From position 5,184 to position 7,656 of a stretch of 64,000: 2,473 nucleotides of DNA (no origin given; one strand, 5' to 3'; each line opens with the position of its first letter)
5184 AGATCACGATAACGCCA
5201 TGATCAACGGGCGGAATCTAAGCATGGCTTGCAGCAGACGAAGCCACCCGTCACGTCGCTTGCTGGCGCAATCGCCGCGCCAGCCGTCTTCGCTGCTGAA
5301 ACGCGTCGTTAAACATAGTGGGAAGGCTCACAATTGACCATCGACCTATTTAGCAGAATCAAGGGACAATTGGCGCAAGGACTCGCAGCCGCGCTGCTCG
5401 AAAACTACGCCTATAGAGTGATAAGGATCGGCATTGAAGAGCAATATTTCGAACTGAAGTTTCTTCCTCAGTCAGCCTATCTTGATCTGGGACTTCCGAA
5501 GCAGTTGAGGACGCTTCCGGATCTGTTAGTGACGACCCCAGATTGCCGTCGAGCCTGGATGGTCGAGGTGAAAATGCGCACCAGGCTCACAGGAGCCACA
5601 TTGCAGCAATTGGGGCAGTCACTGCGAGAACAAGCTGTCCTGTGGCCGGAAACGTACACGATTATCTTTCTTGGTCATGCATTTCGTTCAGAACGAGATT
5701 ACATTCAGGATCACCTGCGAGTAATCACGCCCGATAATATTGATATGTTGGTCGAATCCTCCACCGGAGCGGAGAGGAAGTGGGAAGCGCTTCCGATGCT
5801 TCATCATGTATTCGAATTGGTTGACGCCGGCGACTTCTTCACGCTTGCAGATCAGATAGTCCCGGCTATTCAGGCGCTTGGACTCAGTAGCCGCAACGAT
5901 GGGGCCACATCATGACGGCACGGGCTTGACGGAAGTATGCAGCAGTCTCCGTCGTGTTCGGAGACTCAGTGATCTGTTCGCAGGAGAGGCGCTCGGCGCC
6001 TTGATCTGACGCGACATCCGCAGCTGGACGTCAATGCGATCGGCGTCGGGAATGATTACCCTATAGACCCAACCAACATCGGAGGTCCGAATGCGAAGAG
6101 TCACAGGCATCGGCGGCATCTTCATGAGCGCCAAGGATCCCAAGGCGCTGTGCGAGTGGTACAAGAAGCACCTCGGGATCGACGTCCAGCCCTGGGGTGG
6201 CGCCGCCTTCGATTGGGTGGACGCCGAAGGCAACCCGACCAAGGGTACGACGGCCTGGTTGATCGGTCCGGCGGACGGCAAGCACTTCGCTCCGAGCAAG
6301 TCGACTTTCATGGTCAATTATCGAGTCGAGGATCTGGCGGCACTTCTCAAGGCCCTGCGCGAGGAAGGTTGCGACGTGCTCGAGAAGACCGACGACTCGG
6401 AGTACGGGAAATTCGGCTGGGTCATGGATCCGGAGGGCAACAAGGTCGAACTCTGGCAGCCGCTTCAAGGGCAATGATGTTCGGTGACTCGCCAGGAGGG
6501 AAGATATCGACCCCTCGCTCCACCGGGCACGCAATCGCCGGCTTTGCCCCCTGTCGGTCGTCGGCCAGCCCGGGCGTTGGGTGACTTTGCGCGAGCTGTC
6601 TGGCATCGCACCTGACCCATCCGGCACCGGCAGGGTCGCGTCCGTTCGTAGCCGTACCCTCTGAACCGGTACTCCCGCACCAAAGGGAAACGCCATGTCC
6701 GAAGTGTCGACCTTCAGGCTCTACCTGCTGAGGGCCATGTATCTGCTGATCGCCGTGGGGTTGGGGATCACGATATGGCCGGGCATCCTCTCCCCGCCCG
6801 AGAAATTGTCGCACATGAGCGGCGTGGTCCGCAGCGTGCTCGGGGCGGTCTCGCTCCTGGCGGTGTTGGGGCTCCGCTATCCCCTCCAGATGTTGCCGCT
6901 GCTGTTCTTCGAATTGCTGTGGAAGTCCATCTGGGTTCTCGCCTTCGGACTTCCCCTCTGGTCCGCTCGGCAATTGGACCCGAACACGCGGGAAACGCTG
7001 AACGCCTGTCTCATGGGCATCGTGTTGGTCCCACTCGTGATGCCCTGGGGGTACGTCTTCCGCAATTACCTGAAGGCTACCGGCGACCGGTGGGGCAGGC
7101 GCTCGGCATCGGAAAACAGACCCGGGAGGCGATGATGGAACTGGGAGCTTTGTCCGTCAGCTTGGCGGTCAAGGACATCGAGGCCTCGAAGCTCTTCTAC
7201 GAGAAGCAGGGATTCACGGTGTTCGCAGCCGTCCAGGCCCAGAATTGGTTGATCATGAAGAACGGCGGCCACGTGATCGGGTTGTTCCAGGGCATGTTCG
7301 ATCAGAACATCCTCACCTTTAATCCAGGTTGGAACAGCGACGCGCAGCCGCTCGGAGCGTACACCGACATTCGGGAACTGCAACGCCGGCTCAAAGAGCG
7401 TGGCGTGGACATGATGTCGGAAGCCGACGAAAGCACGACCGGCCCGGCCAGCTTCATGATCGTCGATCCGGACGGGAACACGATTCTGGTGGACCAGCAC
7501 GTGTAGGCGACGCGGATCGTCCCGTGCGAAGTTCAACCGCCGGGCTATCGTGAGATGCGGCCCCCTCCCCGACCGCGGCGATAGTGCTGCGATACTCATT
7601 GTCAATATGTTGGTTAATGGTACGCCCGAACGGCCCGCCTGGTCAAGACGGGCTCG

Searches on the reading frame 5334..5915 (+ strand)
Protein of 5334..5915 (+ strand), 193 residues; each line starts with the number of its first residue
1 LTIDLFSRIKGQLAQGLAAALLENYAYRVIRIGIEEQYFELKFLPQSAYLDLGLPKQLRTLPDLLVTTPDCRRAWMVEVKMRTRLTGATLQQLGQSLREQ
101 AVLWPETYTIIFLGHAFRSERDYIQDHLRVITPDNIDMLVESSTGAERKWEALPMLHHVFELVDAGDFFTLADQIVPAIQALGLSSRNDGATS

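Call 8: search_protein_families(library=pfam, proteins=[window:5334-5915:+], max_evalue=0.01)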
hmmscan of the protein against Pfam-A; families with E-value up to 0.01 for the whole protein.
window:5334-5915:+ (193 aa): 0 families

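Call 13: find_encoding_contigs(protein=window:5334-5915:+, flank=10000, max_places=6)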
Protein window:5334-5915:+ (193 aa): 1 contig read that carries it; 1 place shown.
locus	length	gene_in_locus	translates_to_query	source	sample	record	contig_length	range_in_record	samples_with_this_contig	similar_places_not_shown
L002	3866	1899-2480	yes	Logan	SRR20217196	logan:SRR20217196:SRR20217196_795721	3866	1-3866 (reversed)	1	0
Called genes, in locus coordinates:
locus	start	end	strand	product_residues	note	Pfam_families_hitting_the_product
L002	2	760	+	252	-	?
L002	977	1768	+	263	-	-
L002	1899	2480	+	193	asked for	-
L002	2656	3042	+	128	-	PF00903:Glyoxalase (weak), PF18029:Glyoxalase_6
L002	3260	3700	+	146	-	-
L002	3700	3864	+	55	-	?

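Call 32: find_homologous_proteins(query=window:5334-5915:+, max_evalue=0.001)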
Query window:5334-5915:+ (193 aa): 5 proteins with E <= 0.001 among 665 candidates.
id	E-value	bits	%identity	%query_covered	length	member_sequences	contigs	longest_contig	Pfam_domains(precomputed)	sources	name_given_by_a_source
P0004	1.7e-122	424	100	100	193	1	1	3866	-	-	-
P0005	9.9e-91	321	77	98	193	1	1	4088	-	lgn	-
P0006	7.2e-88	311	75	96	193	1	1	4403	-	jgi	jgi:hypothetical protein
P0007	3.4e-77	276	65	99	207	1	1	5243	-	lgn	-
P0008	7.1e-23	99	36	91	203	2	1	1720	-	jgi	-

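Call 33: find_encoding_contigs(protein=P0005, flank=10000)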
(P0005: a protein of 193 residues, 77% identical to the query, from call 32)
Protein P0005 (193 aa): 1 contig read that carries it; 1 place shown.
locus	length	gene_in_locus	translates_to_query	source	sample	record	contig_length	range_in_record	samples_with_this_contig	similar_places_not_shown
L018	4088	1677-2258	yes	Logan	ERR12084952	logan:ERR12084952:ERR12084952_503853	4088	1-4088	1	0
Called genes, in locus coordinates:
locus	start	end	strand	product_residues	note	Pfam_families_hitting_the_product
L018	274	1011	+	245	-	-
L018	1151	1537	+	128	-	-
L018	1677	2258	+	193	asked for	-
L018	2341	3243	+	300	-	PF07885:Ion_trans_2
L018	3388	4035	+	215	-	-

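Call 34: find_encoding_contigs(protein=P0006, flank=10000)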
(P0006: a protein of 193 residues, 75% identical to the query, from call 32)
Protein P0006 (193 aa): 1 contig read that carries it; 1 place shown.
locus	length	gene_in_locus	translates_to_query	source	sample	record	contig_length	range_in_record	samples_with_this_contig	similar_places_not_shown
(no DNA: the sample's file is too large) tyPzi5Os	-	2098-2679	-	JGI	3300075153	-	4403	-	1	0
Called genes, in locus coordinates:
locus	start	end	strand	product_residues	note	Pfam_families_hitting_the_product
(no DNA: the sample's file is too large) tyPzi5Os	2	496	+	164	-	?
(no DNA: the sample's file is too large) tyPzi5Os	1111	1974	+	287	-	PF10137:CAP12-PCTIR_TIR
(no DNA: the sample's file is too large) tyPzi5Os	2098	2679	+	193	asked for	-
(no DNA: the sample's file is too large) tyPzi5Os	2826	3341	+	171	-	PF07366:SnoaL, PF12680:SnoaL_2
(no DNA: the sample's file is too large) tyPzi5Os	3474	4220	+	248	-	PF01135:PCMT (weak), PF13489:Methyltransf_23 (faint), PF02353:CMAS (weak), PF13847:Methyltransf_31, PF08241:Methyltransf_11 (weak), PF13649:Methyltransf_25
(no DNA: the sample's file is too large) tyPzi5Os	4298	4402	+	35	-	?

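Call 35: find_encoding_contigs(protein=P0007, flank=10000)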
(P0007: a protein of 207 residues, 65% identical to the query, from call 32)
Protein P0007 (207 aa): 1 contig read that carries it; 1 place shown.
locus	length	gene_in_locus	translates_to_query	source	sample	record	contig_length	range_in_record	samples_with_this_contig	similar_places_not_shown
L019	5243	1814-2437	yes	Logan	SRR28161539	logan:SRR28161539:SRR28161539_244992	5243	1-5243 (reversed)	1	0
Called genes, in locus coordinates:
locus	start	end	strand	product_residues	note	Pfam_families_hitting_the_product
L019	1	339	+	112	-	?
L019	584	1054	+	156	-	PF12686:DUF3800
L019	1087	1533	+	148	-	-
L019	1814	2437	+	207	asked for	-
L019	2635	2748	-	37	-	-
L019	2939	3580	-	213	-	-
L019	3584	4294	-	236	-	-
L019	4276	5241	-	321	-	?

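Call 86: search_protein_families(library=ncbifam, proteins=[window:5334-5915:+], max_evalue=0.1)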
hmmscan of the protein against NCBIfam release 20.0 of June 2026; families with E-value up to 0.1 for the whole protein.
window:5334-5915:+ (193 aa): 0 families

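Call 87: search_protein_families(library=padloc, proteins=[window:5334-5915:+], max_evalue=0.1)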
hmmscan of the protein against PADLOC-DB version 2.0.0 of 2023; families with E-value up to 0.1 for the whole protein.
window:5334-5915:+ (193 aa): 0 families

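Call 88: search_solved_structures(query=window:5334-5915:+, max_evalue=10)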
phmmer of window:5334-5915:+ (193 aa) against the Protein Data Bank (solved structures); distinct sequences matched with E-value up to 10: 2.
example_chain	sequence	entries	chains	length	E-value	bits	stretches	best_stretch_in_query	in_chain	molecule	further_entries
1aka_A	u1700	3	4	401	1.8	11.6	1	55-98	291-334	ASPARTATE AMINOTRANSFERASE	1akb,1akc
1ama_A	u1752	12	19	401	1.9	11.6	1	55-98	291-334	ASPARTATE AMINOTRANSFERASE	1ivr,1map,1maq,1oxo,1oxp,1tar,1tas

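Call 96: predict_structure(alignment_id=A5)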
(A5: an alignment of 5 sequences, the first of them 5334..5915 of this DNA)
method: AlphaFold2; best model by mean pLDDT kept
length: 193 residues; sequences in the alignment: 5
mean_pLDDT: 54.1   pTM: 0.54
mean pLDDT of the five models: 54.1, 47.9, 46.0, 44.7, 44.1
residues with pLDDT >= 90: 0; 70-90: 40; 50-70: 66; < 50: 87
segments of 3 or more residues with pLDDT < 50: 1-10, 34-46, 52-69, 71-82, 117-125, 162-172, 184-193
pLDDT, mean of each block of 10 residues (from residue 1): 33 57 62 43 47 38 42 44 63 75 70 54 53 75 71 61 47 56 44 31
secondary structure, 60 per line:
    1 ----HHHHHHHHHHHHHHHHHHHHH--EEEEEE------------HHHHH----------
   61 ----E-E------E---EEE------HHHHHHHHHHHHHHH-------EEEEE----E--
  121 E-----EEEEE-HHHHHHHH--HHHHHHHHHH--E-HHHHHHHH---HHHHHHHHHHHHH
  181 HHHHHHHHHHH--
elements in order: H5-25 E28-33 H46-50 E78-80 H87-101 E109-113 E127-131 H133-140 H143-152 H157-164 H168-191

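Call 99: fold_search(model_id=the predicted structure, library=pdb)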
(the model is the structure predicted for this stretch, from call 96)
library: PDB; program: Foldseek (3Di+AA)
matches with E <= 10: 335; with E <= 0.001: 0
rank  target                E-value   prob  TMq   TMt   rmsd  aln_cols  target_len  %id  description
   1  6gg3_B                7.8e-01  0.07  0.16  0.07   7.3        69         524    9  Crystal structure of M2 PYK in complex with Alanine. (released 2019-09-04)
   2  6gg3_D                8.3e-01  0.07  0.16  0.08   7.3        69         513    9  Crystal structure of M2 PYK in complex with Alanine. (released 2019-09-04)
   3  6gg3_E                9.3e-01  0.06  0.16  0.08   7.3        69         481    9  Crystal structure of M2 PYK in complex with Alanine. (released 2019-09-04)
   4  6gg3_H                9.3e-01  0.06  0.16  0.07   7.3        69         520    9  Crystal structure of M2 PYK in complex with Alanine. (released 2019-09-04)
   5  6gg3_C                9.3e-01  0.06  0.16  0.07   7.6        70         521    8  Crystal structure of M2 PYK in complex with Alanine. (released 2019-09-04)
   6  8ebt_H                1.1e+00  0.04  0.14  0.11  21.8       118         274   11  XPA repositioning Core7 of TFIIH relative to XPC-DNA lesion (Cy5) (released 2023-04-19)
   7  6gg3_I                1.1e+00  0.06  0.16  0.09   7.6        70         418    8  Crystal structure of M2 PYK in complex with Alanine. (released 2019-09-04)
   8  5ulj_D                1.3e+00  0.14  0.20  0.11  10.1        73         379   11  Crystal structure of Scheffersomyces stipitis Rai1 in complex with (3'-NADP)+ and calcium ion (released 2017-05-17)
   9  7tjw_G                1.4e+00  0.06  0.28  0.22  24.8       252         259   10  Yeast ATP synthase F1 region State 1catalytic(e-h) with 10 mM ATP (released 2022-04-20)
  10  4zdq_B                1.4e+00  0.04  0.22  0.20  11.9       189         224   10  Crystal Structure of 2-C-methyl-D-erythritol 4-phosphate cytidylyltransferase (IspD) from Burkholderia thailandensis c (released 2015-04-29)
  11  8ebs_H                1.4e+00  0.04  0.13  0.07  20.5       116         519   11  Initial DNA-lesion (Cy5) binding by XPC and TFIIH (released 2023-04-19)
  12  8g5j_B                1.5e+00  0.09  0.22  0.13   6.1       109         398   12  Cryo-EM structure of the Mismatch Uncoupling Complex (II) of Human Mitochondrial DNA Polymerase Gamma (released 2024-01-10)
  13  4yng_E                1.5e+00  0.08  0.19  0.09   6.2        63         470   14  Twinned pyruvate kinase from E. coli in the T-state (released 2015-03-25)
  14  5sc8_H                1.5e+00  0.04  0.16  0.09   7.3        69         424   13  Structure of liver pyruvate kinase in complex with anthraquinone derivative 17 (released 2022-03-16)
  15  4ip7_B                1.5e+00  0.04  0.16  0.08   7.4        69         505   13  Structure of the S12D variant of human liver pyruvate kinase in complex with citrate and FBP. (released 2013-01-30)
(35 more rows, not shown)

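Call 113: search_dna_similar(query=window:5334-5915:+, collection=plasmids, mode=protein, max_rows=10)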
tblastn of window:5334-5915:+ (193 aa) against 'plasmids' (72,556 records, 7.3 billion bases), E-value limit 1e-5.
Records with a match: 1; places in all: 1; records where one place covers at least 80% of the query: 0.
Best place of each record, by identity: <60% 1.
By first word of the organism name: Polymorphobacter 1.
By predicted mobility (MOB-suite, as given by PLSDB): non-mobilizable 1.
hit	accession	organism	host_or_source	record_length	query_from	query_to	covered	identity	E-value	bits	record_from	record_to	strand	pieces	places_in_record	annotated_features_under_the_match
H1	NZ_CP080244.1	Polymorphobacter sp. PAMC 29334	Megaspora,lichen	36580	3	93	47%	39.6%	5e-7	56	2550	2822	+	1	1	hypothetical protein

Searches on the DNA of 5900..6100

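Call 74: search_with_rna_model(model_id=R1, source=window, start=5900, end=6100, filters=off, max_evalue=10, show_alignments=3)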
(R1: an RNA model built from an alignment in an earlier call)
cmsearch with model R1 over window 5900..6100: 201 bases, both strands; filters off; matches with E-value up to 10: 2.
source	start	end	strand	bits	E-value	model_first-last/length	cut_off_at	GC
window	5907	5959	+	1.5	6.2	1-106/106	no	0.57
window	5966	6015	-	1.4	6.9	1-106/106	no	0.62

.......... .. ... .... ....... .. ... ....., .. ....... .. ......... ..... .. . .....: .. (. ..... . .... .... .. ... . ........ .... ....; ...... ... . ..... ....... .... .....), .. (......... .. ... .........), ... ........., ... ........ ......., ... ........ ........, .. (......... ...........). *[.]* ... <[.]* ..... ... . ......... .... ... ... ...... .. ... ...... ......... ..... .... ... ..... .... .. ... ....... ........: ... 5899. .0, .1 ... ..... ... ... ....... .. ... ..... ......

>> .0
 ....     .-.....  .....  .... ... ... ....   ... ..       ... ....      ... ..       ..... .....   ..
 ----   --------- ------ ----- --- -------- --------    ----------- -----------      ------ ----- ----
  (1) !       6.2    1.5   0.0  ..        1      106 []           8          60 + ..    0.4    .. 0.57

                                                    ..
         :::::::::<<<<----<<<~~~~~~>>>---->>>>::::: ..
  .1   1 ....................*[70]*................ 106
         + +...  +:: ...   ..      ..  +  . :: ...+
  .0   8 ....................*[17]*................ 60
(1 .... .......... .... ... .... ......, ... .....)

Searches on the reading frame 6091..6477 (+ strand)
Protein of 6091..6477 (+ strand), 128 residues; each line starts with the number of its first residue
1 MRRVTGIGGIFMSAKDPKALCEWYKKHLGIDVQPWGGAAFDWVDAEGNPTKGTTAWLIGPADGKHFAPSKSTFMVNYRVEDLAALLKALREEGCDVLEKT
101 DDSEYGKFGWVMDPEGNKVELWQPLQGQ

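Call 8: search_protein_families(library=pfam, proteins=[window:6091-6477:+], max_evalue=0.01)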
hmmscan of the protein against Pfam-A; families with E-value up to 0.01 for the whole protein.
window:6091-6477:+ (128 aa): 2 families
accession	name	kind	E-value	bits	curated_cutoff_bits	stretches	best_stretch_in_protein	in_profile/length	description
PF18029.7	Glyoxalase_6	-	5.4e-09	37.1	23.6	1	10-121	2-105/106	Glyoxalase-like domain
PF00903.31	Glyoxalase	-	6.6e-07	30.2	20.6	1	10-121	5-121/121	Glyoxalase/Bleomycin resistance protein/Dioxygenase superfamily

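Call 64: find_homologous_proteins(query=window:6091-6477:+, max_evalue=1e-20)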
Query window:6091-6477:+ (128 aa): 7948 proteins with E <= 1e-20 among 8000 candidates; the best 120 are listed.
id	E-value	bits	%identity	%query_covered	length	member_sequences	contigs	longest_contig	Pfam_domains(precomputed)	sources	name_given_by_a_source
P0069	2.0e-78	279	91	100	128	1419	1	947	PF00903.32,PF18029.8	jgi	jgi:predicted enzyme related to lactoylglutathione lyase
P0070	2.8e-78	278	93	100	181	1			PF00903.32,PF18029.8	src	-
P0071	6.7e-77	274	91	100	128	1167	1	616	PF00903.32,PF18029.8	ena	-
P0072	1.3e-76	273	91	100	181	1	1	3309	PF00903.32,PF18029.8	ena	-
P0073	4.4e-76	271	91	100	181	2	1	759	PF00903.32,PF18029.8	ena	-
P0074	6.5e-76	271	89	100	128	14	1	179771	PF00903.32,PF18029.8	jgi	jgi:predicted enzyme related to lactoylglutathione lyase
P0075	1.4e-75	270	90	100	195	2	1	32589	PF00903.32,PF18029.8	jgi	-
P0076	4.4e-75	268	88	100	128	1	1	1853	PF00903.32,PF18029.8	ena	-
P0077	6.8e-75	267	89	100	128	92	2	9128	PF00903.32,PF18029.8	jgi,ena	-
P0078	1.1e-74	267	88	100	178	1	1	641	PF00903.32,PF18029.8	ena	-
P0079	1.2e-74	267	88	100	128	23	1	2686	PF00903.32,PF18029.8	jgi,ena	-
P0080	1.8e-74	266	89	100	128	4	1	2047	PF00903.32,PF18029.8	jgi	-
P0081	2.2e-74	266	89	100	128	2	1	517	PF18029.8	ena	-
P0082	4.7e-74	265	88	100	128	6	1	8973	PF00903.32,PF18029.8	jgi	jgi:predicted enzyme related to lactoylglutathione lyase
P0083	1.0e-73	264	88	100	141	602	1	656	PF00903.32,PF18029.8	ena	-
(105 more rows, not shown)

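Call 86: search_protein_families(library=ncbifam, proteins=[window:6091-6477:+], max_evalue=0.1)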
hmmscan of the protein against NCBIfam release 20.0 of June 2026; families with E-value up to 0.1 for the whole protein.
window:6091-6477:+ (128 aa): 7 families
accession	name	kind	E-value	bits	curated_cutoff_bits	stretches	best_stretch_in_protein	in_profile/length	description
TIGR00068.2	glyox_I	equivalog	0.0014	18.5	120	1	77-123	93-139/143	lactoylglutathione lyase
NF000494.1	FosF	exception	0.0061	16.6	280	1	4-122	2-110/132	fosfomycin resistance glutathione transferase FosF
NF000467.1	FosG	exception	0.0099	15.9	240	1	68-121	56-109/132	FosG family fosfomycin resistance glutathione transferase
NF053614.1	AfsKbindKbpAStmc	equivalog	0.011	15.5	250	1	71-125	60-115/231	AfsK-binding protein KbpA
NF000495.1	FosK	exception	0.025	14.4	280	1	4-122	2-110/132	fosfomycin resistance glutathione transferase FosK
NF000496.2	Fos_GSH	equivalog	0.068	13.3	180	0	75-121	70-114/136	fosfomycin resistance glutathione transferase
NF010457.0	PRK13883.1-4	subfamily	0.073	13.1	160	0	65-113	47-97/137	conjugal transfer protein TrbH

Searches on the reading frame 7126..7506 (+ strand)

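Call 8: search_protein_families(library=pfam, proteins=[window:7126-7506:+], max_evalue=0.01)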
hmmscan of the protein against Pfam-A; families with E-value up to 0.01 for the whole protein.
window:7126-7506:+ (126 aa): 3 families
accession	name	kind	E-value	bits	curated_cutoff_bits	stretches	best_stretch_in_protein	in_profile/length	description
PF00903.31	Glyoxalase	-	6.6e-08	33.4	20.6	1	11-120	5-119/121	Glyoxalase/Bleomycin resistance protein/Dioxygenase superfamily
PF12681.13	Glyoxalase_2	-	0.0054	17.1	30.1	0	13-122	6-113/118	Glyoxalase-like domain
PF22677.2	Ble-like_N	-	0.0086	16.3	24.5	0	11-33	5-28/41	Bleomycin resistance protein-like N-terminal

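Call 86: search_protein_families(library=ncbifam, proteins=[window:7126-7506:+], max_evalue=0.1)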
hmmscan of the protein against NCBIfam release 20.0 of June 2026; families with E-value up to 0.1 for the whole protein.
window:7126-7506:+ (126 aa): 7 families
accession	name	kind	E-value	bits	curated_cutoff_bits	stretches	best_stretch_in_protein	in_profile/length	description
NF000005.4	ble_BLMT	exception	0.0079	16.4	210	1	13-55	7-47/117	BLMT family bleomycin binding protein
NF000026.1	154989_fosA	exception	0.012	15.8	275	1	11-120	8-112/141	FosA/FosA2 family fosfomycin resistance glutathione transferase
NF000496.2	Fos_GSH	equivalog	0.013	15.6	180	1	11-120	8-112/136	fosfomycin resistance glutathione transferase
NF050074.1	glyox_I_GloA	exception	0.034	14.3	165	0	80-122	77-119/121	lactoylglutathione lyase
NF041541.1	fosBx1_fam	exception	0.039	14.4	290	0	80-119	74-113/138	FosBx1 family fosfomycin resistance bacillithiol transferase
NF000124.1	fos-Vibrio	exception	0.045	13.9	250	0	4-42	1-40/132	FosG/FosC2-related fosfomycin resistance glutathione transferase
NF012202.0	ble_MBL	exception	0.079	13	250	0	12-54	8-48/121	bleomycin binding protein Ble-MBL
